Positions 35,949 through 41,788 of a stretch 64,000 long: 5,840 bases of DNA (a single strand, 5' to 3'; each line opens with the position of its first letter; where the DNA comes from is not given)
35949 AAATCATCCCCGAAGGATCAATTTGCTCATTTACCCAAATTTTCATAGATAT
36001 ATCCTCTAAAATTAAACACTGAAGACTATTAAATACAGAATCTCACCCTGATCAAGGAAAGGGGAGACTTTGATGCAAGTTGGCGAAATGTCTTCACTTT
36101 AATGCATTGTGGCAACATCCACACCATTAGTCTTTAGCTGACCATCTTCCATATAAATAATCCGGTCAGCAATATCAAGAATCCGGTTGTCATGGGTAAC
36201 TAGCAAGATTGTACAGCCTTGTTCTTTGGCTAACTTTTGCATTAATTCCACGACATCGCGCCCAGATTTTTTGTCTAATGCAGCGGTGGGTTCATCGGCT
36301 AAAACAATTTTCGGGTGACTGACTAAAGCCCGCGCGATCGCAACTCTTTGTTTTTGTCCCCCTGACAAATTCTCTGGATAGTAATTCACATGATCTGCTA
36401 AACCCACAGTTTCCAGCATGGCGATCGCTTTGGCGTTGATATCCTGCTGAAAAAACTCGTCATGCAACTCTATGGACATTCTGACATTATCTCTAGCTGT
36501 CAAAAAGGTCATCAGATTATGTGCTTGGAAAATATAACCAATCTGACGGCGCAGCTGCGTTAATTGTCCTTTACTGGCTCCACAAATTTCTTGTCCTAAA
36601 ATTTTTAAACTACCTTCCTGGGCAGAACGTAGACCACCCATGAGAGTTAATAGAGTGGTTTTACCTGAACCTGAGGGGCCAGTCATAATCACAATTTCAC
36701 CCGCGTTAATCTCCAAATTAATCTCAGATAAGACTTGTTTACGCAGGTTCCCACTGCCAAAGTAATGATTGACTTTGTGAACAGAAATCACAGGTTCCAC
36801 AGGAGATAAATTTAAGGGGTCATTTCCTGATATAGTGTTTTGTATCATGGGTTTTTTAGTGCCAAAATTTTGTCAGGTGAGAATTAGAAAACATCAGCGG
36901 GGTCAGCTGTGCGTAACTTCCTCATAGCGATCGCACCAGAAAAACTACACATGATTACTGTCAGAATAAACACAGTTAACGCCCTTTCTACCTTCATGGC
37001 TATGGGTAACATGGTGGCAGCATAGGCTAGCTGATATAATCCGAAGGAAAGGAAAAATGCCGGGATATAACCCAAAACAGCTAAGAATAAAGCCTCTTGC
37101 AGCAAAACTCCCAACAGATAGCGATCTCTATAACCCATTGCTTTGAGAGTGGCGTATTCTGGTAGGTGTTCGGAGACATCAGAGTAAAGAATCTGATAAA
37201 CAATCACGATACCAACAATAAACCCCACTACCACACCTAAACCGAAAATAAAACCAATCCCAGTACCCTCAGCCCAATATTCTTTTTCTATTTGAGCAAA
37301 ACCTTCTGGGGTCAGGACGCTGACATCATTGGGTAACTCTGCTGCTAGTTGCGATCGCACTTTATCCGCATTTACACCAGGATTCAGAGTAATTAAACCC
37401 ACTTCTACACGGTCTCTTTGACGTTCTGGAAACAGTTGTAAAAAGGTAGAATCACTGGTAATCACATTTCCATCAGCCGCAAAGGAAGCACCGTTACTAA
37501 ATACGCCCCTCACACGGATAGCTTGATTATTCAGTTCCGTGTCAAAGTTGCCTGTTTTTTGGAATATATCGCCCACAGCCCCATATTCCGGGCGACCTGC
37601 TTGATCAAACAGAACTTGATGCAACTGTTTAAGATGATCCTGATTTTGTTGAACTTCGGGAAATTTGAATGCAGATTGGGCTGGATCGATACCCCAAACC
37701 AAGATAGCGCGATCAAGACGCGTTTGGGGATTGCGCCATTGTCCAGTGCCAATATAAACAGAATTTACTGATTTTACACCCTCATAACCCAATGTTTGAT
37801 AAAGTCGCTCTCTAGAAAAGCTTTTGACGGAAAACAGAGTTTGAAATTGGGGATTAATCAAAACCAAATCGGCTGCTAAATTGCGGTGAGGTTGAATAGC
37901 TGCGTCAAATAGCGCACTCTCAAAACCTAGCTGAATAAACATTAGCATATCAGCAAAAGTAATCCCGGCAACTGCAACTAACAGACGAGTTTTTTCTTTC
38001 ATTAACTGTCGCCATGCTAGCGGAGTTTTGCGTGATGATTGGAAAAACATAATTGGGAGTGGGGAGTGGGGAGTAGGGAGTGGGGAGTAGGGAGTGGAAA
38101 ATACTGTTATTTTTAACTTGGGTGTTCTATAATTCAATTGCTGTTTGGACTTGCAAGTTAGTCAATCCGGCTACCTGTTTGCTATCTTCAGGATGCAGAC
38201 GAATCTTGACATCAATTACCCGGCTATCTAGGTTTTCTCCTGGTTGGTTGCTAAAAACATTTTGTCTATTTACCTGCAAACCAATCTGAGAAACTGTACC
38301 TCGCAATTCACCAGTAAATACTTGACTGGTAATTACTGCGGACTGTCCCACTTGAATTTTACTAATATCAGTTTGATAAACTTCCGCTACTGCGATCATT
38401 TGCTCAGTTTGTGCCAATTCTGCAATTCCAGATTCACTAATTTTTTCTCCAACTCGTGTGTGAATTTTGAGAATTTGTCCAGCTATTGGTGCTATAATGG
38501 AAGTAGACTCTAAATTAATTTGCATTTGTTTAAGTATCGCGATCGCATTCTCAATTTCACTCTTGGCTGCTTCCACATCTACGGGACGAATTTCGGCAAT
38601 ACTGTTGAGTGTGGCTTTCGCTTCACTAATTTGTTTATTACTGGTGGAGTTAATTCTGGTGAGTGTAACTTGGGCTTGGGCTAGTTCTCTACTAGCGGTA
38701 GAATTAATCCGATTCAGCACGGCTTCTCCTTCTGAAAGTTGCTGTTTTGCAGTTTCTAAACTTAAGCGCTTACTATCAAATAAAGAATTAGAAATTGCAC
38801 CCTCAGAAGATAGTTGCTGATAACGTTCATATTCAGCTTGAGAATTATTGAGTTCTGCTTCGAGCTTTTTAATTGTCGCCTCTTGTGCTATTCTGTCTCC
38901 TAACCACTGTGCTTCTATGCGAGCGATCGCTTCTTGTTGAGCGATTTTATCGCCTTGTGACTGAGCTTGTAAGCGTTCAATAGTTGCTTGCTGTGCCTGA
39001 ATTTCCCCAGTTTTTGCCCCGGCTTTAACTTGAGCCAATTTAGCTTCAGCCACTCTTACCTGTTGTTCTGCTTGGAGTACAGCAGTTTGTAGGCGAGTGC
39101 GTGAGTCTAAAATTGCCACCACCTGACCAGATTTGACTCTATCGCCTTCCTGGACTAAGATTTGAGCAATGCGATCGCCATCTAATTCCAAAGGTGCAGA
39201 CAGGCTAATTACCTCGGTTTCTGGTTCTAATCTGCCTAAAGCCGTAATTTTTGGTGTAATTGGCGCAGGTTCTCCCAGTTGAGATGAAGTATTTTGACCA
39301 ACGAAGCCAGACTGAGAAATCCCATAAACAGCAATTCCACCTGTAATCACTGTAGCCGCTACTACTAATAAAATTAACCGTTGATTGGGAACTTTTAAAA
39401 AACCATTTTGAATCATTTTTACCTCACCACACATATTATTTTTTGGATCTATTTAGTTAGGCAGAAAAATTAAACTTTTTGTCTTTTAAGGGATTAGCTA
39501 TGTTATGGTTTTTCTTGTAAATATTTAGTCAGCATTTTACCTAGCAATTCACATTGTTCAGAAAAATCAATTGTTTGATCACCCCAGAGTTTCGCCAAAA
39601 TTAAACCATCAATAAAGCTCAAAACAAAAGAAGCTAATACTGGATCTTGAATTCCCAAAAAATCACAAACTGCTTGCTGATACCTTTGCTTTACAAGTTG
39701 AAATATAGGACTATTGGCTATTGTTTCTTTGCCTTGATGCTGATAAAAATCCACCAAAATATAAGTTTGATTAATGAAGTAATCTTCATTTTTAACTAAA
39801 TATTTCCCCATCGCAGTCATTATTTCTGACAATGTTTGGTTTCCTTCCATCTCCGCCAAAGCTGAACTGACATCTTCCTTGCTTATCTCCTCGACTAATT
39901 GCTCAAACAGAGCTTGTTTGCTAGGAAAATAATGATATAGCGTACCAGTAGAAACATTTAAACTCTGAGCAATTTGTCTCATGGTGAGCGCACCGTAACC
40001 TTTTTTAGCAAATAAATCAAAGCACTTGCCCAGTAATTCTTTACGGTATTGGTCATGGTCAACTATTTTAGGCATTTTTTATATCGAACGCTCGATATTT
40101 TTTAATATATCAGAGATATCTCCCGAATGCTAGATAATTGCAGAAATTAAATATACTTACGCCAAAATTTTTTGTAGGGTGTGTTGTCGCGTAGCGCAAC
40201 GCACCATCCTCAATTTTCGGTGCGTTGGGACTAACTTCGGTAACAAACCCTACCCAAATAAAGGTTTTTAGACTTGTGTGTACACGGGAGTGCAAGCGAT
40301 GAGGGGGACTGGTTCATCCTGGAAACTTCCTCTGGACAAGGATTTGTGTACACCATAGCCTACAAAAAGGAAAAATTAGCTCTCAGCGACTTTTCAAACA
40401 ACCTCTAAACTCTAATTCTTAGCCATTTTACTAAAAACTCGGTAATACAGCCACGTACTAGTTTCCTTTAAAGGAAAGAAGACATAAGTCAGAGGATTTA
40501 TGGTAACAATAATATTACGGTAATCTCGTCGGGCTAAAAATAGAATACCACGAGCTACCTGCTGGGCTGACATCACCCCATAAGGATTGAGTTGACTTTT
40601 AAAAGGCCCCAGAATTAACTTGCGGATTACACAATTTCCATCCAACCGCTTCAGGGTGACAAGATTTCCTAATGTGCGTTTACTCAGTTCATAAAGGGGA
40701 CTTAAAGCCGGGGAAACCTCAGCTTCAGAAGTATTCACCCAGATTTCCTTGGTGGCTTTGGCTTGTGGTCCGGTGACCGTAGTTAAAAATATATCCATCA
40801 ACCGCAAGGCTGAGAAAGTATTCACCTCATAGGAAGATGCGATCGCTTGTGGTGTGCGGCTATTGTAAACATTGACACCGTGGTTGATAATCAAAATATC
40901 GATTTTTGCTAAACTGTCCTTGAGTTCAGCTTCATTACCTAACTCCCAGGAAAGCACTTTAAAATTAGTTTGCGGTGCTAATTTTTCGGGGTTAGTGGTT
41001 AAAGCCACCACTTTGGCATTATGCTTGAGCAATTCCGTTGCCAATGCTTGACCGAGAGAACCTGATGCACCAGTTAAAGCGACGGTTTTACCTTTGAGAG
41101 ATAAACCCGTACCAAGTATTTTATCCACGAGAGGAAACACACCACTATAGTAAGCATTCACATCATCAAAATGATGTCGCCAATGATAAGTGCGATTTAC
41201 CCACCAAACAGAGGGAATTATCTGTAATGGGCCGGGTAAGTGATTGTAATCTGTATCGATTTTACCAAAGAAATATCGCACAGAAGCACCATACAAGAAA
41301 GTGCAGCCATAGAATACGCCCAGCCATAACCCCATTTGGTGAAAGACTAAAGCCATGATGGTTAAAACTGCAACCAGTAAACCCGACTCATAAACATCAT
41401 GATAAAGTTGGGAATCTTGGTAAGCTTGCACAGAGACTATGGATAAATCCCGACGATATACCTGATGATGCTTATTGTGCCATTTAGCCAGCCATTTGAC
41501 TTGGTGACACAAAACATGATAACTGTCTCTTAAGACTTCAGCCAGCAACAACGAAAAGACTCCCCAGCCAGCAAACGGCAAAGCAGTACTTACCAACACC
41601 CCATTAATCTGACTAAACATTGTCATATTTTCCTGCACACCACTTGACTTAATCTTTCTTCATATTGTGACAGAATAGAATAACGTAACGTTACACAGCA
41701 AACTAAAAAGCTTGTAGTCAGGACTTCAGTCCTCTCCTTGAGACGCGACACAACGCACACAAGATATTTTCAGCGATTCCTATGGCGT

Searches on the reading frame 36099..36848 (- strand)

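Call 88: search_protein_families(library=pfam, proteins=[window:36099-36848:-], max_evalue=0.0001)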
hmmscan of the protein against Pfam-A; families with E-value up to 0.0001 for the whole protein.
window:36099-36848:- (249 aa): 4 families
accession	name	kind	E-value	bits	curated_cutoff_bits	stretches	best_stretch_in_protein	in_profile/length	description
PF00005.33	ABC_tran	-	4e-36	125.1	25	1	40-189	1-137/137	ABC transporter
PF02463.25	SMC_N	-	1.4e-09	38.2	40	1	51-234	25-212/220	RecF/RecN/SMC N terminal domain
PF13304.12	AAA_21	-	4.3e-08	34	27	0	159-225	236-304/304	AAA domain, putative AbiEii toxin, Type IV TA system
PF13481.12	AAA_25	-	1.8e-05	24.9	27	0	47-68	30-51/195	AAA domain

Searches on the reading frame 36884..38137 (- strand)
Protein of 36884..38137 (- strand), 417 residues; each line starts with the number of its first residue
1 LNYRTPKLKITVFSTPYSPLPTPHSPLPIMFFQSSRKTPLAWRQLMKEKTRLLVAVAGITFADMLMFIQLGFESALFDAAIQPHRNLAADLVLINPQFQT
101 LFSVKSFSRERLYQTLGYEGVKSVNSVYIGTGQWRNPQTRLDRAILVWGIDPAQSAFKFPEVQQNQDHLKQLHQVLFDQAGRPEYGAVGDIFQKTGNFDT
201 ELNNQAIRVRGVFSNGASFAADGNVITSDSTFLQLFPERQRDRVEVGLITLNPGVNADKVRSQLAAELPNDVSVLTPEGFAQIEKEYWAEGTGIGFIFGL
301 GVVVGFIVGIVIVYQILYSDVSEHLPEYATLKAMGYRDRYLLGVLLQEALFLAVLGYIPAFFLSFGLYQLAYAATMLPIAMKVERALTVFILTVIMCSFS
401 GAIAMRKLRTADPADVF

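Call 88: search_protein_families(library=pfam, proteins=[window:36884-38137:-], max_evalue=0.0001)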
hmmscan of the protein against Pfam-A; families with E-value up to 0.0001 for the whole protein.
window:36884-38137:- (417 aa): 2 families
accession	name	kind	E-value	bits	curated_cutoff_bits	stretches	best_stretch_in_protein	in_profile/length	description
PF02687.27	FtsX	-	6.5e-15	55.7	25.5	1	302-413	4-120/120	FtsX-like permease C-terminal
PF12704.14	MacB_PCD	-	1.4e-05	25.9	27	1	53-266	2-206/207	MacB-like periplasmic core domain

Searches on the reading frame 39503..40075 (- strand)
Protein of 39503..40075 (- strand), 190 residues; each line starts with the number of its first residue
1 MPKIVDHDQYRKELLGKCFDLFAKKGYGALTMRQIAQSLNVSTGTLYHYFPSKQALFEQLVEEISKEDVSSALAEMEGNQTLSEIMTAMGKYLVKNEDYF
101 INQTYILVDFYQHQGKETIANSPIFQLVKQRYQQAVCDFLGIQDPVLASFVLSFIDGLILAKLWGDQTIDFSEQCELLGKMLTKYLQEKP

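Call 88: search_protein_families(library=pfam, proteins=[window:39503-40075:-], max_evalue=0.0001)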
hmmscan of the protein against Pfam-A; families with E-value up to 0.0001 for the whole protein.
window:39503-40075:- (190 aa): 1 family
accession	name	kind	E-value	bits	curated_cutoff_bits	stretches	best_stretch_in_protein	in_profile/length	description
PF00440.29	TetR_N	-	3.6e-17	62.3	24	1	20-60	7-47/47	Bacterial regulatory proteins, tetR family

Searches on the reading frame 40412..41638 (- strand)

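Call 88: search_protein_families(library=pfam, proteins=[window:40412-41638:-], max_evalue=0.0001)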
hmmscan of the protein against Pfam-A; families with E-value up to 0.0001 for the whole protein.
window:40412-41638:- (408 aa): 5 families
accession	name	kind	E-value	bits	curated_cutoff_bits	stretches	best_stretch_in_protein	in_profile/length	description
PF00106.31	adh_short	-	2.9e-09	37.1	26.6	1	184-326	1-159/195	short chain dehydrogenase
PF13460.12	NAD_binding_10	-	2.8e-07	31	27.2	1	190-256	1-71/184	NAD(P)H-binding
PF04116.19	FA_hydroxylase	-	3.9e-07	31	31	1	30-177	5-132/132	Fatty acid hydroxylase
PF05368.20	NmrA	-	3.2e-05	24.1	27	1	184-254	3-78/298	NmrA-like family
PF02882.25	THF_DHG_CYH_C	-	7.7e-05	22.5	27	0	177-258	30-112/160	Tetrahydrofolate dehydrogenase/cyclohydrolase, NAD(P)-binding domain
